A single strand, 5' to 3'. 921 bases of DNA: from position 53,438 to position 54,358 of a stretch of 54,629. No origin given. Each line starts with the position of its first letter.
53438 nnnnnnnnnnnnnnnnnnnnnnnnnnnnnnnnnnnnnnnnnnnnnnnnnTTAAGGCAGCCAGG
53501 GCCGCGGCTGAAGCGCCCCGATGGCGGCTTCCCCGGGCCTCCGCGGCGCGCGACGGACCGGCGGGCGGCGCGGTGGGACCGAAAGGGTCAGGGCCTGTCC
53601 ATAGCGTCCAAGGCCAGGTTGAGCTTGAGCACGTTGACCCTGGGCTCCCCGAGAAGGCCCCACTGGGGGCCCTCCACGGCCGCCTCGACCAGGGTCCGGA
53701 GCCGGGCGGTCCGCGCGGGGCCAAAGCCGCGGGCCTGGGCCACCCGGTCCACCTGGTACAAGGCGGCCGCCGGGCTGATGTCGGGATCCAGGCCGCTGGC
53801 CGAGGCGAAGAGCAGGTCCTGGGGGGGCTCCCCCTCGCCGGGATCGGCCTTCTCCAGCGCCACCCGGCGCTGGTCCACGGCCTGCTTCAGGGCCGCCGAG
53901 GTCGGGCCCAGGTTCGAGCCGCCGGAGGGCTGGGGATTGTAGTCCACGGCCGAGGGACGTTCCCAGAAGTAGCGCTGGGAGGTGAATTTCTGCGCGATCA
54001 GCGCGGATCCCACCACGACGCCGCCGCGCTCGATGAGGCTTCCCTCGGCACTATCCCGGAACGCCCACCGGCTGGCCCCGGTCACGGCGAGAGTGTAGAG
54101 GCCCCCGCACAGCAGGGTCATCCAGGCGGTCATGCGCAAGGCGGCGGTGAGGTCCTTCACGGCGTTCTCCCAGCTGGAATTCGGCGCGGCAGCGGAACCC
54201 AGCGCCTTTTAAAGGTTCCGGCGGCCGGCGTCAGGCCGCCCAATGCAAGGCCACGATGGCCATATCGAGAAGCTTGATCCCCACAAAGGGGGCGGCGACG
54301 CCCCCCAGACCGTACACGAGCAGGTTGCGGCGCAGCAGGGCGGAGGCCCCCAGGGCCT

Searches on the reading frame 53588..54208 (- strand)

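Call 94: search_protein_families(library=pfam, proteins=[window:53588-54208:-], max_evalue=0.001)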
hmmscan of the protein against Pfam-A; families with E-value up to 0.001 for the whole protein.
window:53588-54208:- (206 aa): 1 family
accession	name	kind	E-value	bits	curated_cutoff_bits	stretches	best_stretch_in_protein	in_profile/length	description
PF02669.20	KdpC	-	7.6e-67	225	24.1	1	21-201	2-181/182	K+-transporting ATPase, c chain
